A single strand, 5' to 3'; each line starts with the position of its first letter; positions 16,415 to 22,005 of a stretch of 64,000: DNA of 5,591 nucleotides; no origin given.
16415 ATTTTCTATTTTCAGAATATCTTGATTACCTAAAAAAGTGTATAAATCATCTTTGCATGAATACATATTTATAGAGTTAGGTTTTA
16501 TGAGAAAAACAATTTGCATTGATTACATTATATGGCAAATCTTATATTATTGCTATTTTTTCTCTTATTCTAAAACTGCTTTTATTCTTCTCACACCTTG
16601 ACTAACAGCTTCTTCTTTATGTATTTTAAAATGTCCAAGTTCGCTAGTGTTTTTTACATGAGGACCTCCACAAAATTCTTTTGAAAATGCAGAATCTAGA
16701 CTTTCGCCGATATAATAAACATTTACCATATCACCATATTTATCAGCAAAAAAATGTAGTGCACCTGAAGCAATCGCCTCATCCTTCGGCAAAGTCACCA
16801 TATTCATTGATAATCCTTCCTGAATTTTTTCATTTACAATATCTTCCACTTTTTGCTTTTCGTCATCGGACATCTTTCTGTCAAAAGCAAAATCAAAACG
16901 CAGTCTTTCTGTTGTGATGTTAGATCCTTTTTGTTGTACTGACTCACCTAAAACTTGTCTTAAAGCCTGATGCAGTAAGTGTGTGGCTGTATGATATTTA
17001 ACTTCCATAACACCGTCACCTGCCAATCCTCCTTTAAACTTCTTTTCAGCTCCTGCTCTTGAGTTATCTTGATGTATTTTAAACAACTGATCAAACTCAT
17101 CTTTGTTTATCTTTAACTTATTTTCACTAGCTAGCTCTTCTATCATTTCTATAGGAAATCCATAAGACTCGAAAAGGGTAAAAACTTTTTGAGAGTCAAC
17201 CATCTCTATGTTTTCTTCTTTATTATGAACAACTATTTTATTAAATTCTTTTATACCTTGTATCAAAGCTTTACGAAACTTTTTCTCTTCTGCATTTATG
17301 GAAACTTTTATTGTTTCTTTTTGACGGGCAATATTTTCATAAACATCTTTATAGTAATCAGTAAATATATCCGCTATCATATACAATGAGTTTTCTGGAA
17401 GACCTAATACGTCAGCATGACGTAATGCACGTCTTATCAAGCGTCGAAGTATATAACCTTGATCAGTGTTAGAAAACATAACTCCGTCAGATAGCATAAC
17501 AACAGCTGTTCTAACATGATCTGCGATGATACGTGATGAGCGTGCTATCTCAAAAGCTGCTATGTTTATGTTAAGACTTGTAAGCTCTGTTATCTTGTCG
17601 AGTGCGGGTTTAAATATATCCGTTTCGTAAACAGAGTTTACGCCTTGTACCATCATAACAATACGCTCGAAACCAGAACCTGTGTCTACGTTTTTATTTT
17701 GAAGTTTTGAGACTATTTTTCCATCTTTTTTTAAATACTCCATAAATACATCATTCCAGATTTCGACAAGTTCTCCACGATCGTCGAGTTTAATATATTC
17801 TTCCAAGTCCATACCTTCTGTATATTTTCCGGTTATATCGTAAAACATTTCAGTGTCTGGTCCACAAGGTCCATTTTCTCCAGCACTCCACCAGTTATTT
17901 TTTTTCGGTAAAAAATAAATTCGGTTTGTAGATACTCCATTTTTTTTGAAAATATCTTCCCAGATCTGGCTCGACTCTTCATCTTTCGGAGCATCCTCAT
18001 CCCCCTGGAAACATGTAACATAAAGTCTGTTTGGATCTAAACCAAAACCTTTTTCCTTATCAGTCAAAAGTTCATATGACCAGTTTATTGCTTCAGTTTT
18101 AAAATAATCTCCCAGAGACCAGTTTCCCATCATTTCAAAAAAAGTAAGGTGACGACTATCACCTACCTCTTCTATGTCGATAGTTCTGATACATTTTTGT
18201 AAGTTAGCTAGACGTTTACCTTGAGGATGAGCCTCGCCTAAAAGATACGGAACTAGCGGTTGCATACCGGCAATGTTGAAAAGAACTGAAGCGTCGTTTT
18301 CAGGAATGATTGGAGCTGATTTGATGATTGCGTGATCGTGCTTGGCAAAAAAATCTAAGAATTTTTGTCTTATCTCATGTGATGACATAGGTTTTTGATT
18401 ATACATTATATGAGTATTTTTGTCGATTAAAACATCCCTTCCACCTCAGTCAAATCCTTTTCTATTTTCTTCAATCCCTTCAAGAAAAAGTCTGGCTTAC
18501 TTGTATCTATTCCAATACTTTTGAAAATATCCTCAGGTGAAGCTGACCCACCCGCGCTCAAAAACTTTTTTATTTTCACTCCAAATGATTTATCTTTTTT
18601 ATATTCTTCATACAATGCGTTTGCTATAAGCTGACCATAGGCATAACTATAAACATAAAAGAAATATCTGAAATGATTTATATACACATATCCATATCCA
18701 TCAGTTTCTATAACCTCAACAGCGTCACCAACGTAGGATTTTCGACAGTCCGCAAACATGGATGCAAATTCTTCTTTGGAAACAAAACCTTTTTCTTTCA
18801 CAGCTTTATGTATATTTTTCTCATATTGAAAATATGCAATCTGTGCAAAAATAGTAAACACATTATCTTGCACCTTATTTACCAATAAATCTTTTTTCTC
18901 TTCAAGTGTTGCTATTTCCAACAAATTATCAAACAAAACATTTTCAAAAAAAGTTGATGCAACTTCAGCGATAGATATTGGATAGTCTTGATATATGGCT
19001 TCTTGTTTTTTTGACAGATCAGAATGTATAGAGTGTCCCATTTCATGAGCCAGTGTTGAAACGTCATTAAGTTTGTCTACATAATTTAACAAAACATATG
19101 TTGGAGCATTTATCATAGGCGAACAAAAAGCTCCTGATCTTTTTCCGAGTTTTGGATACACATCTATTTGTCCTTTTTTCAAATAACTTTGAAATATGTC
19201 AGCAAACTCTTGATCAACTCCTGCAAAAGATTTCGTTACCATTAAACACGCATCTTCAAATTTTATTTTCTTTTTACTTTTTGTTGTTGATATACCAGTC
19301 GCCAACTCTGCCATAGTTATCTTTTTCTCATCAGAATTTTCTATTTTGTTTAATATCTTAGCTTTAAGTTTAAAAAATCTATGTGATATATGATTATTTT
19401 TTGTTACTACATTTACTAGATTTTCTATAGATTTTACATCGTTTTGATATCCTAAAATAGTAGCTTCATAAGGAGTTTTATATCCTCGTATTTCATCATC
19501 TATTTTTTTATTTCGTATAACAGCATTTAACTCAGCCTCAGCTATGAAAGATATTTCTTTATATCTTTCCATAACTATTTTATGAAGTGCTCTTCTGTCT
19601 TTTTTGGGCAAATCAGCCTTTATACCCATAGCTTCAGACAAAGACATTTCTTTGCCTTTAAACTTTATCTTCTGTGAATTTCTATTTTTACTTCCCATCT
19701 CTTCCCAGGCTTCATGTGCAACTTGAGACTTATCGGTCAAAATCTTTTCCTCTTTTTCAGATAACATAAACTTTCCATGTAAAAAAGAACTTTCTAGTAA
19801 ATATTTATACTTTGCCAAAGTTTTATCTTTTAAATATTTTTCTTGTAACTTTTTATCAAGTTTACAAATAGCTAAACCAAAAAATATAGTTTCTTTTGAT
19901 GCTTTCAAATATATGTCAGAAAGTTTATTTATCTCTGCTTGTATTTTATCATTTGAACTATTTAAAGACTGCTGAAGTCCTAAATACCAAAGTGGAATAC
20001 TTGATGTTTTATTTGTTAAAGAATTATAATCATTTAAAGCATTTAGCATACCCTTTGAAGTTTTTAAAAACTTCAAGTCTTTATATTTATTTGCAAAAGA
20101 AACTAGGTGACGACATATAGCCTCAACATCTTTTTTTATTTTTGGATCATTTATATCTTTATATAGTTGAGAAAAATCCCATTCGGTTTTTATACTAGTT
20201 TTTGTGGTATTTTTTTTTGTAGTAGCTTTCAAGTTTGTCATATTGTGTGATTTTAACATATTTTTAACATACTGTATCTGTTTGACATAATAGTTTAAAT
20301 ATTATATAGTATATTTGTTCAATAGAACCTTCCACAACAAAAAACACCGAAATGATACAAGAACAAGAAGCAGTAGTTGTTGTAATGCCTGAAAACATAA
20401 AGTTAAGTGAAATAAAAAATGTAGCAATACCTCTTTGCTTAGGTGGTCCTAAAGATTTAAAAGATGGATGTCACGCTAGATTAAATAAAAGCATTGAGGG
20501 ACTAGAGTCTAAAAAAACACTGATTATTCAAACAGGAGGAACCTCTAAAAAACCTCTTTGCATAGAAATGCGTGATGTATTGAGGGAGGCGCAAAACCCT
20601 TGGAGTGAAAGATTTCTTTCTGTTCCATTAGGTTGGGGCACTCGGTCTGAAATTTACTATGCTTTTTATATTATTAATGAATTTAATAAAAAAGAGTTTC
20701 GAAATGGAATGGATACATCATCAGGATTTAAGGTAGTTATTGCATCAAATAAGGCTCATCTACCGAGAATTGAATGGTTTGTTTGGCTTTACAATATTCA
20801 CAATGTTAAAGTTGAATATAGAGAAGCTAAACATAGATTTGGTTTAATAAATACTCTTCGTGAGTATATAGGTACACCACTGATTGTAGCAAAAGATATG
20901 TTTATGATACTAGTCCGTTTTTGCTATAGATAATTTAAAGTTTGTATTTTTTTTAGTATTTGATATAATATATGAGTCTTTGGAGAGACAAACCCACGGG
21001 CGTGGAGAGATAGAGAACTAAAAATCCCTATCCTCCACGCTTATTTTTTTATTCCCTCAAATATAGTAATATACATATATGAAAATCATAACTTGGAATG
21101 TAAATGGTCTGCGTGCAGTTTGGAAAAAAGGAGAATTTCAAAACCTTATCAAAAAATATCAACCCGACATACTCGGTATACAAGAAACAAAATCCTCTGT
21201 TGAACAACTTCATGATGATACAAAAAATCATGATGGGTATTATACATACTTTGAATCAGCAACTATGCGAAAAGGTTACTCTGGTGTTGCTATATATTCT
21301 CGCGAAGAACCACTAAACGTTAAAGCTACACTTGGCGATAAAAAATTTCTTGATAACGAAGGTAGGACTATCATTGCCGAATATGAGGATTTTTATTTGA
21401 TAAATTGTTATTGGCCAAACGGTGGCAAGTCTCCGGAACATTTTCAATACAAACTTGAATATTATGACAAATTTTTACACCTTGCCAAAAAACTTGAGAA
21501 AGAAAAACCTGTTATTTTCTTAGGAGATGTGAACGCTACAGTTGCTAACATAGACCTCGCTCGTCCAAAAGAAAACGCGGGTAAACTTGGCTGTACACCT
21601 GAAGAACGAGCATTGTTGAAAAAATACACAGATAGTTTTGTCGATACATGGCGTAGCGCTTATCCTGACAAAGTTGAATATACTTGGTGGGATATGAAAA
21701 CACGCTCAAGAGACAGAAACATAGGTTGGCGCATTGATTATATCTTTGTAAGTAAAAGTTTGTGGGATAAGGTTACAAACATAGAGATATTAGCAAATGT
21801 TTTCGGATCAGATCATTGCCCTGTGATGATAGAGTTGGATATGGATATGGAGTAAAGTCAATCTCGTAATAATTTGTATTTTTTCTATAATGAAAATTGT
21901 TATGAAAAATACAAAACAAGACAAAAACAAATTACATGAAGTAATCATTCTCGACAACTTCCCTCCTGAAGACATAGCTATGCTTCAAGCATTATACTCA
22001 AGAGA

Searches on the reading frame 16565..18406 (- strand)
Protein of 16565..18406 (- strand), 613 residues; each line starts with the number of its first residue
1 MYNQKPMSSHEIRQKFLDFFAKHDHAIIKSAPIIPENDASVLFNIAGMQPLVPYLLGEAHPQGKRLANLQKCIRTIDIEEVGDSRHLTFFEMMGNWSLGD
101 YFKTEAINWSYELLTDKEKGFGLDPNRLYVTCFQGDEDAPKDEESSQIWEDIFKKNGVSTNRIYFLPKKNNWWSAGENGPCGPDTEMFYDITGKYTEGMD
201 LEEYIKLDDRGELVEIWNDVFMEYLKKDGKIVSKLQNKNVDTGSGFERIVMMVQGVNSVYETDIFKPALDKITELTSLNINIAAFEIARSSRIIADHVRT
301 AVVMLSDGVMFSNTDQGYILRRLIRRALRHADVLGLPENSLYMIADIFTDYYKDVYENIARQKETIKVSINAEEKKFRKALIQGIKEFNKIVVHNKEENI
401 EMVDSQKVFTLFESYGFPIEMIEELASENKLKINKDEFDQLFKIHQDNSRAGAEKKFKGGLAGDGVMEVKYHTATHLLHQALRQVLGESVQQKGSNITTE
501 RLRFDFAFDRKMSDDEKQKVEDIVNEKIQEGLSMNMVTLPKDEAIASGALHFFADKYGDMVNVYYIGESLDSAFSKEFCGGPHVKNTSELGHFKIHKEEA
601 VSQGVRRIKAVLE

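Call 13: search_protein_families(library=pfam, proteins=[window:16565-18406:-], max_evalue=0.001)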
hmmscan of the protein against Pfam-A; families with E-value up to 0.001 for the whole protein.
window:16565-18406:- (613 aa): 2 families
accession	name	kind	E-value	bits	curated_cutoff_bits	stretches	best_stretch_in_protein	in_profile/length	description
PF01411.24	tRNA-synt_2c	-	5.2e-132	441.6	30.3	1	11-457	1-436/552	tRNA synthetases class II (A)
PF07973.19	tRNA_SAD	-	2.4e-16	59.9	24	1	561-608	1-43/44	Threonyl and Alanyl tRNA synthetase second additional domain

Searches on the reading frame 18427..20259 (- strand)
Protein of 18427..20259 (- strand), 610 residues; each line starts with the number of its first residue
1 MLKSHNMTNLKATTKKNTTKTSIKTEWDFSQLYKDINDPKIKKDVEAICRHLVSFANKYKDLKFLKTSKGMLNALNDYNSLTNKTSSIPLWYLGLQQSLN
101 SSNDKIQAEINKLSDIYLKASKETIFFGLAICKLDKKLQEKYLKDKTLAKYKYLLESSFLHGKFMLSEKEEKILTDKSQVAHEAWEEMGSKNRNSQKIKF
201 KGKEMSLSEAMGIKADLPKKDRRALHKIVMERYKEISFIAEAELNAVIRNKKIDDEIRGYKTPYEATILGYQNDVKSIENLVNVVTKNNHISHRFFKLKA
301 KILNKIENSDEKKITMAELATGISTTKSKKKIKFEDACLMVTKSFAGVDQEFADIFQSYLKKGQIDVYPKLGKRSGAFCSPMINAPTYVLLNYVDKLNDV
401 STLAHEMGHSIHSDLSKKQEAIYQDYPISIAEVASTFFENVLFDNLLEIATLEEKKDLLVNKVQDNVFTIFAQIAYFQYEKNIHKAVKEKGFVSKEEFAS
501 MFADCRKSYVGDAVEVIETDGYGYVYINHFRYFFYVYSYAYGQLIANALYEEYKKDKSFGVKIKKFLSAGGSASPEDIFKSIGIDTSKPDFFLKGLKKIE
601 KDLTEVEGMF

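Call 12: search_protein_families(library=pfam, proteins=[window:18427-20259:-], max_evalue=0.001)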
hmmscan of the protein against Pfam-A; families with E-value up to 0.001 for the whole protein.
window:18427-20259:- (610 aa): 2 families
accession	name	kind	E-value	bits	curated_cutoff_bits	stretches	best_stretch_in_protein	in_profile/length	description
PF01432.26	Peptidase_M3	-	2.9e-39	136.1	27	1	222-596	11-455/457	Peptidase family M3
PF08439.15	Peptidase_M3_N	-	2.3e-10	41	25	1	131-190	2-62/70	Oligopeptidase F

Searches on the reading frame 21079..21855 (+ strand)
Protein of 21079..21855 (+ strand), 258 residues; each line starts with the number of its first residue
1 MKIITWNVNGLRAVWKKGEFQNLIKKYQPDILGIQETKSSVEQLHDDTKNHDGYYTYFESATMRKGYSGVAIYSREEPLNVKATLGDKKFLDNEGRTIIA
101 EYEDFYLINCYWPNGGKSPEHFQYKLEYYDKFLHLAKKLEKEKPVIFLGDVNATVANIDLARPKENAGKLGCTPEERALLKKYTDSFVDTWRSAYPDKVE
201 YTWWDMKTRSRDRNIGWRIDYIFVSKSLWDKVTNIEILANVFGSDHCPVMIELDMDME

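Call 12: search_protein_families(library=pfam, proteins=[window:21079-21855:+], max_evalue=0.001)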
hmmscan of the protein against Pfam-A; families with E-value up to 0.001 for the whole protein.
window:21079-21855:+ (258 aa): 2 families
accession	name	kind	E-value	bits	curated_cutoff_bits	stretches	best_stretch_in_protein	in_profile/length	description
PF03372.29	Exo_endo_phos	-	2.7e-30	106.1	24.5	1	4-246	1-225/225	Endonuclease/Exonuclease/phosphatase family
PF14529.12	Exo_endo_phos_2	-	0.00053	20.3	27.4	0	106-249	2-116/117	Endonuclease-reverse transcriptase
